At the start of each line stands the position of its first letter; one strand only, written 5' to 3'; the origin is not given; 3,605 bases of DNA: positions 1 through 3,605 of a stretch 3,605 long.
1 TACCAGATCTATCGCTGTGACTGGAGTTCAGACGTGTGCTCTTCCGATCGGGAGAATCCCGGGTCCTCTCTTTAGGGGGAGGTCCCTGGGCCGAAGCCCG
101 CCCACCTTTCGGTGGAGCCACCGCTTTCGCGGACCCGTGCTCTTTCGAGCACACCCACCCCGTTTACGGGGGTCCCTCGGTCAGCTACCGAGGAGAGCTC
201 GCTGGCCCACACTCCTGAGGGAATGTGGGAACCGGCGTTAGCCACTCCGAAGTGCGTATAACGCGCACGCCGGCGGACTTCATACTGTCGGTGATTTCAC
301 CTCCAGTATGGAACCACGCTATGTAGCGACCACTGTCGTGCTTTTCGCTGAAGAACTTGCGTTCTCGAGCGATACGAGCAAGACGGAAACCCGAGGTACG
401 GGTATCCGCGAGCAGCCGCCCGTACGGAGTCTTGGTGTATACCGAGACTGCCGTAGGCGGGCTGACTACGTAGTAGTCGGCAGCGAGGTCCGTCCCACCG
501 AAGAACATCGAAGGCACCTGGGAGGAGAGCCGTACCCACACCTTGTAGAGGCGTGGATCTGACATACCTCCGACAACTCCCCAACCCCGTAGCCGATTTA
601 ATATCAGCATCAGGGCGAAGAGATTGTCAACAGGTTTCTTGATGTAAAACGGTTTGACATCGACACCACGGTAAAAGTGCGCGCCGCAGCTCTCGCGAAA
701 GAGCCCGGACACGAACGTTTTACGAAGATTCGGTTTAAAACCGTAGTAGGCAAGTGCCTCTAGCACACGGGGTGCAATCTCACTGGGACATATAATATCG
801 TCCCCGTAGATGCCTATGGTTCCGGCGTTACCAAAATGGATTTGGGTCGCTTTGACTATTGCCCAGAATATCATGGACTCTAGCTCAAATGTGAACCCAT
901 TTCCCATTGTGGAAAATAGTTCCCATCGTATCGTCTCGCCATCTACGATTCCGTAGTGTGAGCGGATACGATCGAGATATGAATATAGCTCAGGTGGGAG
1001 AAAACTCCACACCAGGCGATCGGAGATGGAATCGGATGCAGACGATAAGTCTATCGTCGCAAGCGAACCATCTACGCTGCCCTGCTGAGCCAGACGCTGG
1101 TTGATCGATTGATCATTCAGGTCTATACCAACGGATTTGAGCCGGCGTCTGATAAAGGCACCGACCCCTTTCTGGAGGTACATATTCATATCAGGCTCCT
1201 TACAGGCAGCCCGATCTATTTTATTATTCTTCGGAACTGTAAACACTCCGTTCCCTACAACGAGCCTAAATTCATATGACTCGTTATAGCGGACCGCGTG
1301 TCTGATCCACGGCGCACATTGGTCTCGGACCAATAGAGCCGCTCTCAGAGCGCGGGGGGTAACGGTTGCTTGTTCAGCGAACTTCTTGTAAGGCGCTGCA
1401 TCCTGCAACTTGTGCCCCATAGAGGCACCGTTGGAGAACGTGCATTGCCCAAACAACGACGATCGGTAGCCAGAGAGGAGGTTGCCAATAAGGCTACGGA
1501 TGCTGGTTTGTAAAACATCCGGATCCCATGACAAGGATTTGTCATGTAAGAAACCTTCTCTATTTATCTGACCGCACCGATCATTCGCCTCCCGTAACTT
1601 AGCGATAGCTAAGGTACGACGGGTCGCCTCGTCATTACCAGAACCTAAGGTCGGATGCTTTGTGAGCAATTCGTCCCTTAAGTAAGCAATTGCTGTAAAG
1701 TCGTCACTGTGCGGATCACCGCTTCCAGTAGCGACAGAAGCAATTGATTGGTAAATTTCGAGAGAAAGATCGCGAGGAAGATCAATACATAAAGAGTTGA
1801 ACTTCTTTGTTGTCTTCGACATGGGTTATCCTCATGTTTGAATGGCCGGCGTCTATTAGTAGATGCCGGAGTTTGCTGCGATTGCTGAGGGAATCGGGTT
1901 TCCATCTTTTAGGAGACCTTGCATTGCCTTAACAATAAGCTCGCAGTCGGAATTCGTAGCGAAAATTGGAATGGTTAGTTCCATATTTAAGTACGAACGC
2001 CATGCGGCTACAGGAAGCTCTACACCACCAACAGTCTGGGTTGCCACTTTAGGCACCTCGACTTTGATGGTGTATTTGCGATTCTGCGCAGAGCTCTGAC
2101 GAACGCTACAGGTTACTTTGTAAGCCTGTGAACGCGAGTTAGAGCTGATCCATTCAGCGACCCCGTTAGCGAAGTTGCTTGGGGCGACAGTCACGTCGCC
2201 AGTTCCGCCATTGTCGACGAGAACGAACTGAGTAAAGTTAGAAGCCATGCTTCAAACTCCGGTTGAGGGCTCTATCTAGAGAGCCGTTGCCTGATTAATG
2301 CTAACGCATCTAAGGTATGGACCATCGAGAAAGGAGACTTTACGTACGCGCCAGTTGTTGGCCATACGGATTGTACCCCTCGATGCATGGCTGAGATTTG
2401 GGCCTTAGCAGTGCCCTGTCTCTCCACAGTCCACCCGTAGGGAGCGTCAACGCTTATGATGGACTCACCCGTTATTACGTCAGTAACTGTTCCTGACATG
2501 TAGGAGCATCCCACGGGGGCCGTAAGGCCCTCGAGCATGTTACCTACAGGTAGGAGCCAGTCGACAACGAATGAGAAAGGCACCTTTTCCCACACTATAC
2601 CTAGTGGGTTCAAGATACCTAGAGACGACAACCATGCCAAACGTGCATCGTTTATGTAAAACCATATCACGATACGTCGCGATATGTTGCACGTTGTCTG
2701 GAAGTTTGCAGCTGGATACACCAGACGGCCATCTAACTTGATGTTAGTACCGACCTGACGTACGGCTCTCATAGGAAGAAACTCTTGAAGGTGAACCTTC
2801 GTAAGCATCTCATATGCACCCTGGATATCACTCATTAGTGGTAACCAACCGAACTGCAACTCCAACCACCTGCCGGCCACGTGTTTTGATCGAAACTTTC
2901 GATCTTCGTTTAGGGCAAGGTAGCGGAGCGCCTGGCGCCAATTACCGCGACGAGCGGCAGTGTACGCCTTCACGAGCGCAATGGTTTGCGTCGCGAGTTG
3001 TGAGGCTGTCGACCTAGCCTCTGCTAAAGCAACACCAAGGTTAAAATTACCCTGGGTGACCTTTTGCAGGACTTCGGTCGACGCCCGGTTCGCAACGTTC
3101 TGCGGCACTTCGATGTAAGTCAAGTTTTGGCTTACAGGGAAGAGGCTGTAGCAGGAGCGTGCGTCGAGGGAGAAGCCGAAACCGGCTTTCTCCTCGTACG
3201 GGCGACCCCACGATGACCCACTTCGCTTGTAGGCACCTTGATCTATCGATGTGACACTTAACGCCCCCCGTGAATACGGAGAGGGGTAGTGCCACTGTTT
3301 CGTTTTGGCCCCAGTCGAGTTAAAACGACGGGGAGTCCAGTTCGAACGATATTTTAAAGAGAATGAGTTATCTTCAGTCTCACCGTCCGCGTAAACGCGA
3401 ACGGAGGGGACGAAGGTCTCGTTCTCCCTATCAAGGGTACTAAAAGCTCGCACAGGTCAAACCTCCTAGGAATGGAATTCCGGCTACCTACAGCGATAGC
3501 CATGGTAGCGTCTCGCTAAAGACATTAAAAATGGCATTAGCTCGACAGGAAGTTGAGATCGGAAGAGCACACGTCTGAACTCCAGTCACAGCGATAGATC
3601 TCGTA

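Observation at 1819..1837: Operator hairpin loop variant U(-5)A (AUAA instead of AUUA), also recoding lysis protein Tyr27 to Asn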

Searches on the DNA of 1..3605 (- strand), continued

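Call 100: get_annotated_region(hit=H39, flank=0)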
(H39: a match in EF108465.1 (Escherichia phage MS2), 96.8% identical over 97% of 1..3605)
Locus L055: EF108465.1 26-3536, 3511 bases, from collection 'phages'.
description: Enterobacteria phage MS2 isolate R17, complete genome.
organism: Escherichia phage MS2 (NCBI taxid 12022)
taxonomy: Viruses; Riboviria; Orthornavirae; Lenarviricota; Leviviricetes; Norzivirales; Fiersviridae; Emesvirus; Emesvirus zinderi
host: -; source: -; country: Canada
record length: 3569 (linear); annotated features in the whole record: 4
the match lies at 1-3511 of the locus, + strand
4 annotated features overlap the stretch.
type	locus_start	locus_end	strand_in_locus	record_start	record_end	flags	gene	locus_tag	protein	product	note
CDS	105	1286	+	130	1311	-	-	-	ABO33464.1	assembly protein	-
CDS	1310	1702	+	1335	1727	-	-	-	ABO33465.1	coat protein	-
CDS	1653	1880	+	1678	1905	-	-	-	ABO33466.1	lysis protein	-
CDS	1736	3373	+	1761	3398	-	-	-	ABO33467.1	replicase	-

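Call 101: get_annotated_region(hit=H50, flank=0)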
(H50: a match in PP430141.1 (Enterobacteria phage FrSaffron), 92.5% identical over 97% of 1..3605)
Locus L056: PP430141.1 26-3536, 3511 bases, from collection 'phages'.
description: Enterobacteria phage FrSaffron, complete genome.
organism: Enterobacteria phage FrSaffron (NCBI taxid 3137918)
taxonomy: Viruses; Riboviria; Orthornavirae; Lenarviricota; Leviviricetes; Norzivirales; Fiersviridae; Emesvirus
host: Escherichia coli MG1655 + F912; source: -; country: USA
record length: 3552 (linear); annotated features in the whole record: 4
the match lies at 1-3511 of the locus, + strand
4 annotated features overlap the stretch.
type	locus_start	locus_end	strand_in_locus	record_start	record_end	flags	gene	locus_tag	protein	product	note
CDS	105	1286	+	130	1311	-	-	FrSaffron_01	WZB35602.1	maturation protein A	mat; A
CDS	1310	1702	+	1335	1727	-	-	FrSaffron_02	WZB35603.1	coat protein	cp; coat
CDS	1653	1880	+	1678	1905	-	-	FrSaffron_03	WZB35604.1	lysis protein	lys; L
CDS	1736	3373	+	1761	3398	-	-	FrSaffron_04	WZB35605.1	RNA-directed RNA polymerase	rep; replicase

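Call 102: get_annotated_region(hit=H55, flank=0)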
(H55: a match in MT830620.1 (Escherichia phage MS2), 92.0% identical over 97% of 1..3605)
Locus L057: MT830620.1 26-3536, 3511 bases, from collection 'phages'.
description: Escherichia phage MS2 isolate Hu-Sh-YMS-1704-01, complete genome.
organism: Escherichia phage MS2 (NCBI taxid 12022)
taxonomy: Viruses; Riboviria; Orthornavirae; Lenarviricota; Leviviricetes; Norzivirales; Fiersviridae; Emesvirus; Emesvirus zinderi
host: Escherichia coli ATCC 700891; source: human stool; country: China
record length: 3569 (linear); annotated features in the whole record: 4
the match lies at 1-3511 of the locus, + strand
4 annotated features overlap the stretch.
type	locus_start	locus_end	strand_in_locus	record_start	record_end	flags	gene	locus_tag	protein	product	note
CDS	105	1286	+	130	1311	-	-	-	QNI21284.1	maturation protein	-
CDS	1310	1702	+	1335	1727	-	-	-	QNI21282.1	coat protein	-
CDS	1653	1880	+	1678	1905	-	-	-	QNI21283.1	lysis protein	-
CDS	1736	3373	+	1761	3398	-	-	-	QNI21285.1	replicase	RdRp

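Call 103: get_annotated_region(hit=H57, flank=0)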
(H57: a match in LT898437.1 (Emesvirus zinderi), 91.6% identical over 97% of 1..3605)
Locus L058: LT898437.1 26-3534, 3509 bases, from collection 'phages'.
description: Escherichia virus MS2 isolate EnteroPH_GER_L00928-K20_14-03_2014 genome assembly, complete genome: monopartite.
organism: Emesvirus zinderi (NCBI taxid 329852)
taxonomy: Viruses; Riboviria; Orthornavirae; Lenarviricota; Leviviricetes; Norzivirales; Fiersviridae; Emesvirus
host: -; source: -; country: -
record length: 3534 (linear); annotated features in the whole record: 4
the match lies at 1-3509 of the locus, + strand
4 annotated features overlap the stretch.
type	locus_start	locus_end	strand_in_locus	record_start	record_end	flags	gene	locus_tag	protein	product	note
CDS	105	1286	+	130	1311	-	mat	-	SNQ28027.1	maturation protein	-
CDS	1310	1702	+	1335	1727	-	cp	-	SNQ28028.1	coat protein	-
CDS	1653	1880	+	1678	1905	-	lys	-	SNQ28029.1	lysis protein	-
CDS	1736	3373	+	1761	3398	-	-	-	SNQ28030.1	RNA replicase, beta subunit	-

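Call 104: get_annotated_region(hit=H60, flank=0)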
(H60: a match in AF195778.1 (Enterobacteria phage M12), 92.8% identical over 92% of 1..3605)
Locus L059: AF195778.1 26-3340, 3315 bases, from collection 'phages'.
description: Enterobacteriophage M12 maturation protein, coat protein, and lysis protein genes, complete cds; and RNA replicase beta chain gene, partial cds.
organism: Enterobacteria phage M12 (NCBI taxid 110679)
taxonomy: Viruses; Riboviria; Orthornavirae; Lenarviricota; Leviviricetes; Norzivirales; Fiersviridae; Emesvirus; Emesvirus zinderi
host: -; source: -; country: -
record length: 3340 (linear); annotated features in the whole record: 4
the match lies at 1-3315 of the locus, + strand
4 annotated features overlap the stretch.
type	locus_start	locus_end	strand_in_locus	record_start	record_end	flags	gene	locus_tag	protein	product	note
CDS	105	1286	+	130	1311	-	-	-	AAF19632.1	maturation protein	-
CDS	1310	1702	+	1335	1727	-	-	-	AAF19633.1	coat protein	-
CDS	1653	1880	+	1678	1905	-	-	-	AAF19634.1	lysis protein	-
CDS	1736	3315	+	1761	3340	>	-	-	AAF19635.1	RNA replicase beta chain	-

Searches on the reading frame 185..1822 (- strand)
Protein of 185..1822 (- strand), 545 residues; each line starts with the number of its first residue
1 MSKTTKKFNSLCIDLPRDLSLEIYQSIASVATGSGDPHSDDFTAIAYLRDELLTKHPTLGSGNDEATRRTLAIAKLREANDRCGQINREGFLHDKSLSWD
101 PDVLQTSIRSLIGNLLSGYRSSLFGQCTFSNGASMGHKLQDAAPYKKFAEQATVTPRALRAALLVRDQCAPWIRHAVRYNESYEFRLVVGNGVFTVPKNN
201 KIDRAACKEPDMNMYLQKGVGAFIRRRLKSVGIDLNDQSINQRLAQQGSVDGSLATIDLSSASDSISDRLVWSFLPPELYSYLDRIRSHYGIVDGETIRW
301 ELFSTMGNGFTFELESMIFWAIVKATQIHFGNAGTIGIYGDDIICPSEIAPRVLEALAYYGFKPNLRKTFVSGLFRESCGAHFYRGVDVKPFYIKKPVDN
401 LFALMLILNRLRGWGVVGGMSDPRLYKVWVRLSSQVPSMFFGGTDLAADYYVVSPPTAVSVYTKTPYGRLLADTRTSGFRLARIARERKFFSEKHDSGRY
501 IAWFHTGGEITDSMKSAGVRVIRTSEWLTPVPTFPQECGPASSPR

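Call 45: find_encoding_contigs(protein=window:185-1822:-, flank=4000, max_places=10)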
Protein window:185-1822:- (545 aa): 24 contigs read that carry it; 10 places shown.
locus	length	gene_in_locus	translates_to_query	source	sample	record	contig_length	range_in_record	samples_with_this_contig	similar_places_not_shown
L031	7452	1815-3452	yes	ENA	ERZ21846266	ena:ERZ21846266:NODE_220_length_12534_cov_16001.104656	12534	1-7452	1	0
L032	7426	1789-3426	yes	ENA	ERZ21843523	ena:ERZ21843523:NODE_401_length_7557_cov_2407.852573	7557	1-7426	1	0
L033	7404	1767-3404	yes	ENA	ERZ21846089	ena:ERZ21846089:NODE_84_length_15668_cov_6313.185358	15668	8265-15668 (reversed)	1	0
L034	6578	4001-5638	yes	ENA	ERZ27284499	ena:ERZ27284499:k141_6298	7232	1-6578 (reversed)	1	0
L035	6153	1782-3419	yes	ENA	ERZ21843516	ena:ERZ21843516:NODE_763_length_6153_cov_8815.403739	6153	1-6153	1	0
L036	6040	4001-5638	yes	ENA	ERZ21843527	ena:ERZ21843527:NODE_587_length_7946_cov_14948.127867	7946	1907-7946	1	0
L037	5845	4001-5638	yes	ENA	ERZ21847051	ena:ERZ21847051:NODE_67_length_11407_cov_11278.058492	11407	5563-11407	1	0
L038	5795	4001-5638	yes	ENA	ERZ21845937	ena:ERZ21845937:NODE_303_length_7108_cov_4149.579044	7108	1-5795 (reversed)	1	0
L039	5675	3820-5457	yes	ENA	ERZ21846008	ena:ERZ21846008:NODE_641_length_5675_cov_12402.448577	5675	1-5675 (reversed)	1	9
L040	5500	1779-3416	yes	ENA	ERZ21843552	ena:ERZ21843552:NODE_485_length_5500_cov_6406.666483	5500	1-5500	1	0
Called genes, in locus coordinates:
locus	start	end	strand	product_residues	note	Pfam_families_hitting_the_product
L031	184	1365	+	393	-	PF03863:Phage_mat-A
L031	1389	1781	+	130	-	PF01819:Levi_coat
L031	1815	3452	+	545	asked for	PF03431:RNA_replicase_B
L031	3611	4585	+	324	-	PF01098:FTSW_RODA_SPOVE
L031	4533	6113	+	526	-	PF21922:PBP_dimer_2, PF00905:Transpeptidase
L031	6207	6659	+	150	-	PF00293:NUDIX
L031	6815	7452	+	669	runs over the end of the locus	PF04389:Peptidase_M28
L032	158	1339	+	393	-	PF03863:Phage_mat-A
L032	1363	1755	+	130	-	PF01819:Levi_coat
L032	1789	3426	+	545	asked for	PF03431:RNA_replicase_B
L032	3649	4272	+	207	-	PF01726:LexA_DNA_bind, PF00717:Peptidase_S24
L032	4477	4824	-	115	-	PF02410:RsfS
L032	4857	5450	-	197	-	PF01966:HD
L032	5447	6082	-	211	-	PF01467:CTP_transf_like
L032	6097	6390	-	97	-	PF01985:CRS1_YhbY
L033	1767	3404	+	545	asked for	PF03431:RNA_replicase_B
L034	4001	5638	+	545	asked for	PF03431:RNA_replicase_B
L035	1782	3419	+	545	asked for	PF03431:RNA_replicase_B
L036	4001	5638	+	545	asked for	PF03431:RNA_replicase_B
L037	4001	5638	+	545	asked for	PF03431:RNA_replicase_B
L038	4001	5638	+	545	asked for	PF03431:RNA_replicase_B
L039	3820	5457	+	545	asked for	PF03431:RNA_replicase_B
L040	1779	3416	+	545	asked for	PF03431:RNA_replicase_B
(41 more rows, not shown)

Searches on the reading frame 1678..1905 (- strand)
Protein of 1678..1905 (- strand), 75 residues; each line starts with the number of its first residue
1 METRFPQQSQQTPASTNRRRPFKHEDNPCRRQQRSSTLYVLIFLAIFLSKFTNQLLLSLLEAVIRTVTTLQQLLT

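Call 43: find_encoding_contigs(protein=window:1678-1905:-, flank=4000, max_places=10)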
Protein window:1678-1905:- (75 aa): no gene with exactly this product is on record in the collection.

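Call 44: list_cluster_members(proteins=[window:1681-1905:-, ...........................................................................])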
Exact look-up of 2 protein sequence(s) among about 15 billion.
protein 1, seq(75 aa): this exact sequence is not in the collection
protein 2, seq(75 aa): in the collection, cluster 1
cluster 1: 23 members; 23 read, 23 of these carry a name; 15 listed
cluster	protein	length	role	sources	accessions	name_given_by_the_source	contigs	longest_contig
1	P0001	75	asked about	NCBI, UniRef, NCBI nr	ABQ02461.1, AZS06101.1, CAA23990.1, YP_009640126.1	lysis protein [Escherichia phage MS2] | Lysis protein n=5 Tax=Emesvirus TaxID=2842664 RepID=LYS_BPMS2 | hypothetical protein MS2g3 [Escherichia phage MS2]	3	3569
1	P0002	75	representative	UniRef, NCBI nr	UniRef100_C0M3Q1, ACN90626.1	Lysis protein n=1 Tax=Escherichia phage MS2 TaxID=12022 RepID=C0M3Q1_BPMS2 | lysis protein [Escherichia phage MS2]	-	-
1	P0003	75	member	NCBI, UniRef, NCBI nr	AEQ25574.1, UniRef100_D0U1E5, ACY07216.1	lysis protein [Escherichia phage MS2] | Lysis protein n=1 Tax=Escherichia phage MS2 TaxID=12022 RepID=D0U1E5_BPMS2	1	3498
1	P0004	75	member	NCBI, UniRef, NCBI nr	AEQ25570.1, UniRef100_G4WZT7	lysis protein [Escherichia phage MS2] | Lysis protein n=1 Tax=Escherichia phage MS2 TaxID=12022 RepID=G4WZT7_BPMS2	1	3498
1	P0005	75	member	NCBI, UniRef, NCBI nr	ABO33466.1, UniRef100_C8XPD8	lysis protein [Escherichia phage MS2] | Lysis protein n=1 Tax=Escherichia phage MS2 TaxID=12022 RepID=C8XPD8_BPMS2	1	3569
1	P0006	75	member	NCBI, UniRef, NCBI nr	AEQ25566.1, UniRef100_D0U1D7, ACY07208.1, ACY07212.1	lysis protein [Escherichia phage MS2] | Lysis protein n=1 Tax=Escherichia phage MS2 TaxID=12022 RepID=D0U1D7_BPMS2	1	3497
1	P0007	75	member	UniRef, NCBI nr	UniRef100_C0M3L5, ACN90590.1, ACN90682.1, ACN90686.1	Lysis protein n=2 Tax=Emesvirus zinderi TaxID=329852 RepID=C0M3L5_BPMS2 | lysis protein [Escherichia phage MS2]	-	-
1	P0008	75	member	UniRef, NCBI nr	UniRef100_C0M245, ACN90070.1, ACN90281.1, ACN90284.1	Lysis protein n=2 Tax=Emesvirus zinderi TaxID=329852 RepID=C0M245_BPMS2 | lysis protein [Escherichia phage MS2]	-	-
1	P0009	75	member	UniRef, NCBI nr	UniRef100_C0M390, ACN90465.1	Lysis protein n=1 Tax=Escherichia phage MS2 TaxID=12022 RepID=C0M390_BPMS2 | lysis protein [Escherichia phage MS2]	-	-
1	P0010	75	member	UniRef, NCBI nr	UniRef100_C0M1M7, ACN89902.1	Lysis protein n=1 Tax=Escherichia phage MS2 TaxID=12022 RepID=C0M1M7_BPMS2 | lysis protein [Escherichia phage MS2]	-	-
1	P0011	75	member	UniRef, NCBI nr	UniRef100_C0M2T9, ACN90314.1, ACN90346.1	Lysis protein n=1 Tax=Escherichia phage MS2 TaxID=12022 RepID=C0M2T9_BPMS2 | lysis protein [Escherichia phage MS2]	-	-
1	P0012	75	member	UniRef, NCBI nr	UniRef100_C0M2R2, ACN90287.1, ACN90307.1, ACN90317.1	Lysis protein n=4 Tax=Emesvirus zinderi TaxID=329852 RepID=C0M2R2_BPMS2 | lysis protein [Escherichia phage MS2]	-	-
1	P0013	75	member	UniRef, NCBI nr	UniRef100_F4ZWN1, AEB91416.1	Lysis protein n=1 Tax=Emesvirus zinderi TaxID=329852 RepID=F4ZWN1_9VIRU | lysis protein [Escherichia phage MS2]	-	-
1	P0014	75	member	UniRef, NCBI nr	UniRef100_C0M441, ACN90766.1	Lysis protein n=1 Tax=Escherichia phage MS2 TaxID=12022 RepID=C0M441_BPMS2 | lysis protein [Escherichia phage MS2]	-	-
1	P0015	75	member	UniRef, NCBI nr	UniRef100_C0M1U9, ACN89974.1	Lysis protein n=1 Tax=Escherichia phage MS2 TaxID=12022 RepID=C0M1U9_BPMS2 | lysis protein [Escherichia phage MS2]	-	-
